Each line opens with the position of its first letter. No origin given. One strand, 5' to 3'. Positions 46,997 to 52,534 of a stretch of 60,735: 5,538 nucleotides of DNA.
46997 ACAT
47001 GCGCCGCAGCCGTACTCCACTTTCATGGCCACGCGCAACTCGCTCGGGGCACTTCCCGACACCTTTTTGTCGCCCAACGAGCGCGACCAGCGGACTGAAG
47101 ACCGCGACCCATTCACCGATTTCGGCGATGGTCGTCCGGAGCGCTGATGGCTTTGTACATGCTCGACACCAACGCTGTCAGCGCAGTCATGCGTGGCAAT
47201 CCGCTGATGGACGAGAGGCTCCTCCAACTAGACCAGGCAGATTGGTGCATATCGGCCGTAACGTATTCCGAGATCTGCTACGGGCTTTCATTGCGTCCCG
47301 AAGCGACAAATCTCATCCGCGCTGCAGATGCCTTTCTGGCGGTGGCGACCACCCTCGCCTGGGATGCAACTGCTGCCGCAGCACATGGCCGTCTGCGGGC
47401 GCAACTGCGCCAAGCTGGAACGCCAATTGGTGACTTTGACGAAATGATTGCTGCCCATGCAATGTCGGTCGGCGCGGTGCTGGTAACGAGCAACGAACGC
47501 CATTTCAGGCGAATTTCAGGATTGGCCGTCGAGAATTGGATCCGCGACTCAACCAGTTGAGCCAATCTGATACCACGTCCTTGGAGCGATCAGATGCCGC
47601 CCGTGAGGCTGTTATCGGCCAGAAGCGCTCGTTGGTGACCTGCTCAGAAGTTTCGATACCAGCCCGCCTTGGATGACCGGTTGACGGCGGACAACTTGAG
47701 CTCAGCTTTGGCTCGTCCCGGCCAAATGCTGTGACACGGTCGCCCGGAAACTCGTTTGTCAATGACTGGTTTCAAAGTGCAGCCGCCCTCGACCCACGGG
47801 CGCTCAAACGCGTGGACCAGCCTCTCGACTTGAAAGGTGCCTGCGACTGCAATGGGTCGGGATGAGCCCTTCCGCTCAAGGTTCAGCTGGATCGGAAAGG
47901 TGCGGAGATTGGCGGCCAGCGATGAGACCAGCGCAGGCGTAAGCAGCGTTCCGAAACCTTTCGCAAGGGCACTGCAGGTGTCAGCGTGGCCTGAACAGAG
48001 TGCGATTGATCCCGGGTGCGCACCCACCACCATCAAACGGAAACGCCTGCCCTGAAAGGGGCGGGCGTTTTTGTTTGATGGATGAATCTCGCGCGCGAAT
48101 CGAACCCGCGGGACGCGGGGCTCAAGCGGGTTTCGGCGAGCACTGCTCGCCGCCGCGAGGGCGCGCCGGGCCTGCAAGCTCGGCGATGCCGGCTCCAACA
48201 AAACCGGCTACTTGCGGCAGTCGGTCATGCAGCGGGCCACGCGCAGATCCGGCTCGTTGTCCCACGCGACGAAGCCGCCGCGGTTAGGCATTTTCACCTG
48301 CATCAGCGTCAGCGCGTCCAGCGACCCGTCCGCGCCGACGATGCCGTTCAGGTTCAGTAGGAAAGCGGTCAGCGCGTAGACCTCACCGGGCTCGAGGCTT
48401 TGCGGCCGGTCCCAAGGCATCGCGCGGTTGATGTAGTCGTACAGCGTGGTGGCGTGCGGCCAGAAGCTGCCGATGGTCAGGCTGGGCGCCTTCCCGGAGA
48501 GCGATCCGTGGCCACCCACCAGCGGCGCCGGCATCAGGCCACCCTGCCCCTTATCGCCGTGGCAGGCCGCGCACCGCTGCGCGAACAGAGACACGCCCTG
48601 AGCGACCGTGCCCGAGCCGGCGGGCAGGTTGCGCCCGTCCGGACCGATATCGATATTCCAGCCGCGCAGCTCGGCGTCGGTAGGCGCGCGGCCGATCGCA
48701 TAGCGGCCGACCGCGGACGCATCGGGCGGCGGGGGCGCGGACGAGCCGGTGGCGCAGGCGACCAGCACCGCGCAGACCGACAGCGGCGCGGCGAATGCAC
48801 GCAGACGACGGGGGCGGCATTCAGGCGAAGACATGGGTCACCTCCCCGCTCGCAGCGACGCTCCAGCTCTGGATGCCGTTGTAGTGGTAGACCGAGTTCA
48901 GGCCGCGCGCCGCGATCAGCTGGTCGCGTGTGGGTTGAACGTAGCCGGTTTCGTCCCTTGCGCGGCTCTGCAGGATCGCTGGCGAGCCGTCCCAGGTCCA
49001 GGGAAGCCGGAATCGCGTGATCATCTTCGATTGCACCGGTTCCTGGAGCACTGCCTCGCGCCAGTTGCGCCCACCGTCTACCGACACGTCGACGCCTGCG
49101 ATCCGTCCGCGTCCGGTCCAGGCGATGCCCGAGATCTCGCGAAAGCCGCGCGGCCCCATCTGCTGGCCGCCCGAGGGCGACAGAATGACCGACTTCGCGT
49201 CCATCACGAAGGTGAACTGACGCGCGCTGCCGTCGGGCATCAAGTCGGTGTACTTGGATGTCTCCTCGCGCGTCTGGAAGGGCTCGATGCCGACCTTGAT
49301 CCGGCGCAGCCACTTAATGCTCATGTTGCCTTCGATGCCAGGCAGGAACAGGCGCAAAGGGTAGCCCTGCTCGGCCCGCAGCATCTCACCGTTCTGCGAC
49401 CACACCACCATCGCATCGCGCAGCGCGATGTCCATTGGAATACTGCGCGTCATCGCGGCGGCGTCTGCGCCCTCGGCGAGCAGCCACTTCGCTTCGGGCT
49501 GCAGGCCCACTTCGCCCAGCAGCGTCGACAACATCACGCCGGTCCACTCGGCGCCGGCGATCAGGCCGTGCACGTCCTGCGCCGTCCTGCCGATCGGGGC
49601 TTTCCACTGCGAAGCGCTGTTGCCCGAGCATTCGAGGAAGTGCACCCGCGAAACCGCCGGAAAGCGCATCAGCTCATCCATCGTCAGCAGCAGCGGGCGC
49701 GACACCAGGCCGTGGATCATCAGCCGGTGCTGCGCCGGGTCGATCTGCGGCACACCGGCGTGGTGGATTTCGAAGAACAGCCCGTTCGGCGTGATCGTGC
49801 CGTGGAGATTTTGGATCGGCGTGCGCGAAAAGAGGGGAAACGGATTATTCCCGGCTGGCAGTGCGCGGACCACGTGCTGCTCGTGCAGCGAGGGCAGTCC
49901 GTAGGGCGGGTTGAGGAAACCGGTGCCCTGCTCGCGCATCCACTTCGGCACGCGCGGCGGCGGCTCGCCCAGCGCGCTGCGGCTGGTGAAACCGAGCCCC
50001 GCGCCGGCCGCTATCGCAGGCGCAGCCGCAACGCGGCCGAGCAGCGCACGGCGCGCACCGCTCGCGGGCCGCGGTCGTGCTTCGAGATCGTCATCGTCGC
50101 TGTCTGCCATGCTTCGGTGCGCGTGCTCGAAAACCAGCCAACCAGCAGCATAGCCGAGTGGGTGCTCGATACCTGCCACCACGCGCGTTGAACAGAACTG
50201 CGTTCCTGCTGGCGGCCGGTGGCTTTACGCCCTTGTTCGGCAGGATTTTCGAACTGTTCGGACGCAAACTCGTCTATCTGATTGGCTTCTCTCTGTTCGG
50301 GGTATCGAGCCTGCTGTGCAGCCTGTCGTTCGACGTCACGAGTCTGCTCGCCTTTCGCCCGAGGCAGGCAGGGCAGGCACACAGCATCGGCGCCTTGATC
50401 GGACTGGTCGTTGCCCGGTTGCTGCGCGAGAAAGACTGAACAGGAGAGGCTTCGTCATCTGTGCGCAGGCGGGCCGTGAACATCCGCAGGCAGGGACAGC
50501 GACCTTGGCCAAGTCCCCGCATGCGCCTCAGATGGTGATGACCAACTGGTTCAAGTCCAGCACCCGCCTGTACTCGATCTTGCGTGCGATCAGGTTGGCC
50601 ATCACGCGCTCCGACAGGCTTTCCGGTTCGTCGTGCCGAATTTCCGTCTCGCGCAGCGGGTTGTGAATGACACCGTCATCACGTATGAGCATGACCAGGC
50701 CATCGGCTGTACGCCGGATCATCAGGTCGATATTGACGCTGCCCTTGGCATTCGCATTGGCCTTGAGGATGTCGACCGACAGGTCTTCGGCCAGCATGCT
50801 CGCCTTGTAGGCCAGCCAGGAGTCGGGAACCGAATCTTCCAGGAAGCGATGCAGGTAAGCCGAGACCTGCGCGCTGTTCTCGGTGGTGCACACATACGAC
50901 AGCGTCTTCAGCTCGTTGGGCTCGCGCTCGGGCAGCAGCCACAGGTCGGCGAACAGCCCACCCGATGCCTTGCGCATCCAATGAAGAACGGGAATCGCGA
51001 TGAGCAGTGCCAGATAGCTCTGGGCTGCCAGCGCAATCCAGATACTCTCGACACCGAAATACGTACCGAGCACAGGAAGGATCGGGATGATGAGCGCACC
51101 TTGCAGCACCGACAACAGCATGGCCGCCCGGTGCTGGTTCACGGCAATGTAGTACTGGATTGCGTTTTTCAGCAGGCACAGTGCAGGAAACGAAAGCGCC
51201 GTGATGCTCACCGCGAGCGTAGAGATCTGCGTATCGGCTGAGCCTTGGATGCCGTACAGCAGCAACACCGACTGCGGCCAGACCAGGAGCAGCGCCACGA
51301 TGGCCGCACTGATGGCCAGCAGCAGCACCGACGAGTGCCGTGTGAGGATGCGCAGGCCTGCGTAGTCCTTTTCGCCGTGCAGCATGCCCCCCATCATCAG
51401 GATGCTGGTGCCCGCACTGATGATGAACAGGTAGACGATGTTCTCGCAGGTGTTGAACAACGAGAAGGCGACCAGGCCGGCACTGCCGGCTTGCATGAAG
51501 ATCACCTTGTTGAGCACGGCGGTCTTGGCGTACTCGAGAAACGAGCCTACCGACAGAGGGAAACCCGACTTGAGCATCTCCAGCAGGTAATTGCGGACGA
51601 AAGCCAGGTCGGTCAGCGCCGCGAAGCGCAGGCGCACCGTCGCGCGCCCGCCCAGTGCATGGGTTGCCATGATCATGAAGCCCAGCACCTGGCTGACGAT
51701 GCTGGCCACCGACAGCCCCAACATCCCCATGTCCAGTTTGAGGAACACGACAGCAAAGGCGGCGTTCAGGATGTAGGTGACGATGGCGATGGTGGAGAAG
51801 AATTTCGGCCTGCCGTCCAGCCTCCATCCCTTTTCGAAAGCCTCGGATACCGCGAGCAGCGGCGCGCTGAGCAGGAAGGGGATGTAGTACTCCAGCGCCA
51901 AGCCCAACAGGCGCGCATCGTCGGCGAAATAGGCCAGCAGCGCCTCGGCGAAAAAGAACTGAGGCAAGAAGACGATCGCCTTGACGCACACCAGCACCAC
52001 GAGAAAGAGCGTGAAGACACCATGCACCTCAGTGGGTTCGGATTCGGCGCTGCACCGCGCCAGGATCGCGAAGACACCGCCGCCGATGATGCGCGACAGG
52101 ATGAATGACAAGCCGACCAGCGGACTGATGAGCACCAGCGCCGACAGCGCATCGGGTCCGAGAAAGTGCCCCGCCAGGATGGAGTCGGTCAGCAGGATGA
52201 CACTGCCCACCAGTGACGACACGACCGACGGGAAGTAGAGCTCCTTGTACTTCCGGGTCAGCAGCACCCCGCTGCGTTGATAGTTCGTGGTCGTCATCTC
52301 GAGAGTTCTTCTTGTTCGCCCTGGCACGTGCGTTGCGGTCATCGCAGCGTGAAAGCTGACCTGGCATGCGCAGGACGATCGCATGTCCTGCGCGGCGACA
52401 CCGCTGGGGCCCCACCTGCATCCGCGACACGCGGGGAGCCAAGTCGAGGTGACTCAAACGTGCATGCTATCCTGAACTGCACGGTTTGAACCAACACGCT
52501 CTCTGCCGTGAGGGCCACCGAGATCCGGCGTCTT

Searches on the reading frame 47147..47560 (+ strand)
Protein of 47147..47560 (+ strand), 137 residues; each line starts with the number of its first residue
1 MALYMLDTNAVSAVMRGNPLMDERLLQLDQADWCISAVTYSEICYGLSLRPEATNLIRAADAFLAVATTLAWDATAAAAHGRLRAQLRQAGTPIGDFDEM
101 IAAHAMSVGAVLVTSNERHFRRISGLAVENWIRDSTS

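Call 82: search_protein_families(library=pfam, proteins=[window:47147-47560:+], max_evalue=0.00001)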
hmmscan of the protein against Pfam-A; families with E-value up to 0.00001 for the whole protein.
window:47147-47560:+ (137 aa): 1 family
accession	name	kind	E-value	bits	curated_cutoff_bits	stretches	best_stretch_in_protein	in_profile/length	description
PF01850.27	PIN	-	4.8e-16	59.9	23.6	1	4-125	1-119/120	PIN domain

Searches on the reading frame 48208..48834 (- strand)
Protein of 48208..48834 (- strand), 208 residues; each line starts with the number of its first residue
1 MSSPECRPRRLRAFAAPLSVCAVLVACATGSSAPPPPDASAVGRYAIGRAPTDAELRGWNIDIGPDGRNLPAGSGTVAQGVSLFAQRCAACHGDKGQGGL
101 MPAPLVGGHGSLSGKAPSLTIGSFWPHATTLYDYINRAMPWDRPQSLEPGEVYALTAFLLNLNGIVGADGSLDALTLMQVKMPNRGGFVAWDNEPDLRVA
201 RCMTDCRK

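Call 18: search_protein_families(library=pfam, proteins=[window:48208-48834:-])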
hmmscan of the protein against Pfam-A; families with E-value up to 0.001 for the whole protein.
window:48208-48834:- (208 aa): 2 families
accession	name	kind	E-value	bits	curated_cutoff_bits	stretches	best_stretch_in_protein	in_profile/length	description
PF13442.11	Cytochrome_CBB3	-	2.9e-09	37.6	27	1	76-159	2-68/68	Cytochrome C oxidase, cbb3-type, subunit III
PF00034.26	Cytochrom_C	-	2.7e-08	35.5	21.3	1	77-162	1-89/90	Cytochrome c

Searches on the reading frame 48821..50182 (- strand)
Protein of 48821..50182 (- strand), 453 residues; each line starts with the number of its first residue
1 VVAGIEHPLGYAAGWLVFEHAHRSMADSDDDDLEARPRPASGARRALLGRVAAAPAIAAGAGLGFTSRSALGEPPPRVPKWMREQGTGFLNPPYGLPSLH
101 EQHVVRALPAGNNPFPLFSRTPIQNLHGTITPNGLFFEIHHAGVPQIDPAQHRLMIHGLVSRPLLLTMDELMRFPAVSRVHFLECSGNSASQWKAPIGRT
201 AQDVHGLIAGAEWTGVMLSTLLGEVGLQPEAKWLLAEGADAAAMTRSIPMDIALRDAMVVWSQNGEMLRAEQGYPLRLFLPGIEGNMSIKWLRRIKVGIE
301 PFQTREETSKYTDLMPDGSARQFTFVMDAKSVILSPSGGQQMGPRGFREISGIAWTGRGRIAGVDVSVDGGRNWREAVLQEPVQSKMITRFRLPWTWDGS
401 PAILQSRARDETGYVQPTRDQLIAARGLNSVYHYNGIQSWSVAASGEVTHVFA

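Call 3: search_protein_families(library=pfam, proteins=[window:48821-50182:-])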
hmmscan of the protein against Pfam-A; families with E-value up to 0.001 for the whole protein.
window:48821-50182:- (453 aa): 2 families
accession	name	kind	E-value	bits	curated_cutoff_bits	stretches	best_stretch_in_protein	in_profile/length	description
PF00174.25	Oxidored_molyb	-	5.8e-48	163.1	24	1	141-303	1-166/169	Oxidoreductase molybdopterin binding domain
PF03404.22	Mo-co_dimer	-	1e-12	48.7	22.7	1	323-437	3-135/138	Mo-co oxidoreductase dimerisation domain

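Call 4: search_protein_families(library=ncbifam, proteins=[window:48821-50182:-])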
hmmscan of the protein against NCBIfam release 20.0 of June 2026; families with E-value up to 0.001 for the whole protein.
window:48821-50182:- (453 aa): 3 families
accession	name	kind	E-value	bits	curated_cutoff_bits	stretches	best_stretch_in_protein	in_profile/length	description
TIGR04555.1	sulfite_DH_soxC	equivalog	5.7e-180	598.6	420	1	44-451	1-408/408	sulfite dehydrogenase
NF052245.1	SorA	equivalog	2.1e-40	138.7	600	1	121-422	60-379/396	SorA family sulfite dehydrogenase catalytic subunit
NF052247.1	SorT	equivalog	4.6e-29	101.4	570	1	149-421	87-367/387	SorT family sulfite dehydrogenase catalytic subunit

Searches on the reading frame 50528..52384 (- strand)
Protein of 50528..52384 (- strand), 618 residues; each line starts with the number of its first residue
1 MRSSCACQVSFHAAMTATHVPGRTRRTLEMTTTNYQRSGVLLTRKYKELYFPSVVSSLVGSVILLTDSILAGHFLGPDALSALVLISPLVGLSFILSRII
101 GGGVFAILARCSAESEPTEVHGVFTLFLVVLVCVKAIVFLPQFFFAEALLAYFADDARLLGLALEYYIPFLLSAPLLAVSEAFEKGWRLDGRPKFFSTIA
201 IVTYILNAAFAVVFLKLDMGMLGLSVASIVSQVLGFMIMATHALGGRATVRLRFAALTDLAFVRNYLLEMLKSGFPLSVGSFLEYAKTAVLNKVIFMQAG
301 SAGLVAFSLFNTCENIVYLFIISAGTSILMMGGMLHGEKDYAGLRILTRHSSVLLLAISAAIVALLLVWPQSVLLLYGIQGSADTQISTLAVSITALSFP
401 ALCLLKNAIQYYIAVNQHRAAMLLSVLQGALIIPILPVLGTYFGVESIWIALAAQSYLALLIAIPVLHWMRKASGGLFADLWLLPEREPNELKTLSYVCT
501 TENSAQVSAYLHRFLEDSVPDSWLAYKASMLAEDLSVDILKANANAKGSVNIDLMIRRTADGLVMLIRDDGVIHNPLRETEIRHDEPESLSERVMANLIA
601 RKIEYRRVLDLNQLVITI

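Call 3: search_protein_families(library=pfam, proteins=[window:50528-52384:-])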
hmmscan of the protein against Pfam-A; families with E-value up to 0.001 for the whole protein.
window:50528-52384:- (618 aa): 1 family
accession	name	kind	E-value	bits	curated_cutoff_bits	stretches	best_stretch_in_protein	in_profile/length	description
PF01554.23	MatE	-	1.2e-18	67.8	24.9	2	52-212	1-160/161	MatE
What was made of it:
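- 50528..52297 (-): Divergently transcribed, highly divergent MATE-family transporter (589 aa) with a C-terminal HATPase_c_2-like (GHKL) domain of about 135 aa. Pfam MatE, E=1e-18 (call 3).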

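Call 4: search_protein_families(library=ncbifam, proteins=[window:50528-52384:-])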
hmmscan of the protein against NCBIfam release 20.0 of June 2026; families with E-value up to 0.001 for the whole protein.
window:50528-52384:- (618 aa): 3 families
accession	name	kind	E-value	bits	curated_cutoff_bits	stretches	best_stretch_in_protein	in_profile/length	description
NF007130.1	PRK09575.1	equivalog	2.1e-24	86.6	445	1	43-470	5-429/435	MATE family efflux transporter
TIGR00797.1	matE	subfamily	8.3e-19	67.7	147.4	1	52-412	1-351/396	MATE family efflux transporter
NF000217.1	MATE_multi_FepA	equivalog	1.5e-16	60.5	900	1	42-472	9-437/443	multidrug efflux MATE transporter FepA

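Call 36: find_homologous_proteins(query=window:50528-52297:-)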
Query window:50528-52297:- (589 aa): 8 proteins with E <= 0.001 among 8000 candidates.
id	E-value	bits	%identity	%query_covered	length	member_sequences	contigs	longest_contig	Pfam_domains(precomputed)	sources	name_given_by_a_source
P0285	0.0e+0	1216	97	100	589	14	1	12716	PF01554.24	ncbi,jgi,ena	jgi:Na+-driven multidrug efflux pump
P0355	0.0e+0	1075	85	100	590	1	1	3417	PF01554.24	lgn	-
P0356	2.5e-298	1009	80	99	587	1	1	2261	PF01554.24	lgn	-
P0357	1.8e-39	154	23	99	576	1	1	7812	PF01554.24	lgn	-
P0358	2.9e-39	154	24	99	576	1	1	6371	PF01554.24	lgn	-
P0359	1.2e-11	62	22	72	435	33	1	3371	PF01554.24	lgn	-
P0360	3.3e-11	61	22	88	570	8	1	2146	PF01554.24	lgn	-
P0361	2.6e-4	38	23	67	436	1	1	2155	PF01554.24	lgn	-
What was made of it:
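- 50528..52297 (-): Relatives are only 80-97% identical or about 23% identical (call 36).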

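Call 37: find_encoding_contigs(protein=P0357, flank=8000, max_places=2)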
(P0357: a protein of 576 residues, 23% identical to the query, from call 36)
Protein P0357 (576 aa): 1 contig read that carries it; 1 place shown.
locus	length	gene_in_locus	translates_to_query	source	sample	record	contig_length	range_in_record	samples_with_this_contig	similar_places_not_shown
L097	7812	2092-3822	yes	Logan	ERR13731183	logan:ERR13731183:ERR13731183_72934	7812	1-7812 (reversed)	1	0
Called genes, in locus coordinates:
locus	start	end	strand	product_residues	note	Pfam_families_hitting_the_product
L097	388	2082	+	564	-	PF01071:GARS_A, PF02655:ATP-grasp_3, PF13535:ATP-grasp_4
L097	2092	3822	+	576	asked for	PF01554:MatE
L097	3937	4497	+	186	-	-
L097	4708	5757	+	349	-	PF01757:Acyl_transf_3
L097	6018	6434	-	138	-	-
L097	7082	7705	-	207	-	PF01944:SpoIIM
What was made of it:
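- The only distant relatives of this MATE subfamily with a readable context lie directly after an ATP-grasp ligase (call 37).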

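Call 38: find_encoding_contigs(protein=P0356, flank=8000, max_places=2)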
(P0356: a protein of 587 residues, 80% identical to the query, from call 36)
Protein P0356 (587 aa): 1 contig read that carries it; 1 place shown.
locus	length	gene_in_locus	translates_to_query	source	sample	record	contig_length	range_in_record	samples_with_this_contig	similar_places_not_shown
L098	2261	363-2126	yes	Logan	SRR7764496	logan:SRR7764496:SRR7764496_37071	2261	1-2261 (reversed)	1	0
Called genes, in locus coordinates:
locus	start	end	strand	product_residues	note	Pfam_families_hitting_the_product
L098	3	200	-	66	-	?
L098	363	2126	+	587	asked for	PF01554:MatE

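Call 69: search_protein_families(library=padloc, proteins=[window:50528-52297:-], max_evalue=0.01)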
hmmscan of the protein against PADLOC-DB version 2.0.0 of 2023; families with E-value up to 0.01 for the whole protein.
window:50528-52297:- (589 aa): 0 families

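Call 77: predict_structure(alignment_id=A1)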
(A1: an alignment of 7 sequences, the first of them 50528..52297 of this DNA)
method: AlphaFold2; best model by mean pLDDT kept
length: 589 residues; sequences in the alignment: 7
mean_pLDDT: 71.6   pTM: 0.67
mean pLDDT of the five models: 71.6, 68.8, 67.9, 67.4, 66.4
residues with pLDDT >= 90: 46; 70-90: 301; 50-70: 155; < 50: 87
segments of 3 or more residues with pLDDT < 50: 1-12, 304-310, 447-462, 541-589
pLDDT, mean of each block of 10 residues (from residue 1): 34 54 60 72 88 89 81 70 61 86 88 89 87 92 81 72 68 83 91 90 84 67 82 86 74 84 88 86 80 70 46 69 87 89 81 73 88 88 74 84 84 85 90 85 56 44 54 60 66 66 64 57 55 52 41 39 40 35 33
secondary structure, 60 per line:
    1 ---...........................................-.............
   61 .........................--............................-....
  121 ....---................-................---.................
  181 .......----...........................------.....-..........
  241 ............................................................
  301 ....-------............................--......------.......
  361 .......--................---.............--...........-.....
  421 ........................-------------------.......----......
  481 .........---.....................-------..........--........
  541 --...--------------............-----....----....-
elements in order: H4-46 H48-85 H88-115 H117-124 H128-143 H145-160 H164-187 H192-218 H225-229 H231-304 H312-339 H342-347 H354-367 H370-385 H389-401 H404-414 H416-444 E464-470 H475-489 H493-513 E521-530 E533-540 E543-545 H560-571 E577-580 E585-588
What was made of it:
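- Tried and rejected: The membrane domain is acceptable, but the C-terminal domain has pLDDT of 33-66, so I ran no fold search (call 77).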

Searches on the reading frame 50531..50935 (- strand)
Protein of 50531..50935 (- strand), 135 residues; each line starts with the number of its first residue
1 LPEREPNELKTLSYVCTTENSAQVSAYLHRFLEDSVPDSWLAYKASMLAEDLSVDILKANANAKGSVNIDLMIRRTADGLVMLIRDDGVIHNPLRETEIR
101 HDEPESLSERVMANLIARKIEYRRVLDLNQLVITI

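Call 39: search_protein_families(library=pfam, proteins=[window:50531-50935:-], max_evalue=10)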
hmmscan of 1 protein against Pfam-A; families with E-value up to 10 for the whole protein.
seq(135 aa): 0 families
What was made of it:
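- Tried and rejected: Pfam on the isolated C-terminal domain gave nothing (call 39).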

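Call 78: search_protein_representatives(protein=window:50531-50935:-)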
Query: 135 residues. Proteins with E-value up to 0.001 (for the whole library): 46; up to 1e-10: 1; up to 1e-30: 1. The best 46 are listed.
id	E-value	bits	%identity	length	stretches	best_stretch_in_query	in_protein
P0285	8.7e-76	268.0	97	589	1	1-135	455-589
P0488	2.7e-09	53.4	29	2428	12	32-95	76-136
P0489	4.1e-09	52.8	75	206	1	1-40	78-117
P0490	5.0e-09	52.5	27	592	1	1-133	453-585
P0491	2.3e-08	50.3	33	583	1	3-133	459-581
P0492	9.2e-08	48.4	30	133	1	12-133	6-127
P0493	1.1e-07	48.1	74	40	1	97-135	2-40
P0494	1.4e-07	47.8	34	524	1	12-135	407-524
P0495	1.6e-07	47.6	31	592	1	12-134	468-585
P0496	3.0e-07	46.8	34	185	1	17-135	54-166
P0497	7.4e-07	45.5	32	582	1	3-135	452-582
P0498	6.0e-06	42.5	28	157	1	13-135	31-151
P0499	6.5e-06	42.4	27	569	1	3-135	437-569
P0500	1.4e-05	41.3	30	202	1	4-135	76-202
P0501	2.3e-05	40.6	31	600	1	5-135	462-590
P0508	6.9e-05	39.1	32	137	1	19-133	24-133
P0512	1.0e-04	38.5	32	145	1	28-134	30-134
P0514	1.3e-04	38.2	31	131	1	8-135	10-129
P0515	1.4e-04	38.1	31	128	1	18-135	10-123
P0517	1.5e-04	38.0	28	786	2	33-134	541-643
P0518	1.8e-04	37.7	32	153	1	34-135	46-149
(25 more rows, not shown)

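Call 79: search_protein_families(library=pfam, proteins=[P0492, P0508, P0514, P0515, P0498, P0512, P0518, P0490, P0491, P0517], max_evalue=0.01)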
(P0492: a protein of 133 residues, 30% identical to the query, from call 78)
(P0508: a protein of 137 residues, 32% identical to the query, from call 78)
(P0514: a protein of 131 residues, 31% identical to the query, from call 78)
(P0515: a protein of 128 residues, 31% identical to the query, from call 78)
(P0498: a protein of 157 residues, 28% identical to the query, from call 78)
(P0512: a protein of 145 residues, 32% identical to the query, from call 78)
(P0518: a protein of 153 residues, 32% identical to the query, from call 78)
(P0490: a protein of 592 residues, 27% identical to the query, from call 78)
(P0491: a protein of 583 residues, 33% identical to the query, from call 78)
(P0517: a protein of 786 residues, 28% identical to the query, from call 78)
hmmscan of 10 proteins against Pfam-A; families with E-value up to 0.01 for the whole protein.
P0492 (133 aa): 1 family
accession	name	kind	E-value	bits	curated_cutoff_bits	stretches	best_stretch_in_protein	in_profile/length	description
PF13581.12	HATPase_c_2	-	0.0029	18.1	27.4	1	12-89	5-83/127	Histidine kinase-like ATPase domain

P0508 (137 aa): 1 family
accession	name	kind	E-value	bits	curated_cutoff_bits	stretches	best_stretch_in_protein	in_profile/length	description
PF13581.12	HATPase_c_2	-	0.0054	17.2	27.4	1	20-107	2-91/127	Histidine kinase-like ATPase domain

P0514 (131 aa): 1 family
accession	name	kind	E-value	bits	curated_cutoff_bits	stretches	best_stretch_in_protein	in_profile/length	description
PF13581.12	HATPase_c_2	-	4.4e-06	27.1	27.4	1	20-99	5-88/127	Histidine kinase-like ATPase domain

P0515 (128 aa): 1 family
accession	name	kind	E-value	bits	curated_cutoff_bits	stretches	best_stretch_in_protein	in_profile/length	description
PF13581.12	HATPase_c_2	-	1.5e-09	38.3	27.4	1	8-113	3-117/127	Histidine kinase-like ATPase domain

P0498 (157 aa): 1 family
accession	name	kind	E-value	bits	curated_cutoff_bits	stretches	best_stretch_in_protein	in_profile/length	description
PF13581.12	HATPase_c_2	-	8.8e-07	29.4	27.4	1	33-120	2-91/127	Histidine kinase-like ATPase domain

P0512 (145 aa): 2 families
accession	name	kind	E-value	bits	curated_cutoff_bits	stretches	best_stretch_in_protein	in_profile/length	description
PF13581.12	HATPase_c_2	-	9e-13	48.8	27.4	1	29-129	14-119/127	Histidine kinase-like ATPase domain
PF02518.31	HATPase_c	-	0.0075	17.1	26.4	0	52-121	11-88/111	Histidine kinase-, DNA gyrase B-, and HSP90-like ATPase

P0518 (153 aa): 0 families

P0490 (592 aa): 1 family
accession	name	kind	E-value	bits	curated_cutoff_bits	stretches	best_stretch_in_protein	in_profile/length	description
PF01554.23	MatE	-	2.2e-27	96.2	24.9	2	38-190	10-161/161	MatE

P0491 (583 aa): 1 family
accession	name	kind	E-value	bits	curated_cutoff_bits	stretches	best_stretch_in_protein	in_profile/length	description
PF01554.23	MatE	-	2.4e-30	105.8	24.9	2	25-184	3-161/161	MatE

P0517 (786 aa): 3 families
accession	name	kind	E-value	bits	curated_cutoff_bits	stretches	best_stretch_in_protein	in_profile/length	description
PF13581.12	HATPase_c_2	-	1e-28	100.3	27.4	2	669-780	15-126/127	Histidine kinase-like ATPase domain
PF01554.23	MatE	-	6.8e-22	78.3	24.9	2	36-197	1-161/161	MatE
PF02518.31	HATPase_c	-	1.6e-05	25.7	26.4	0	557-600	11-51/111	Histidine kinase-, DNA gyrase B-, and HSP90-like ATPase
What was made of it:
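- Tried and rejected: I identified the domain through distant homologues that hit HATPase_c_2 (calls 78, 79).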
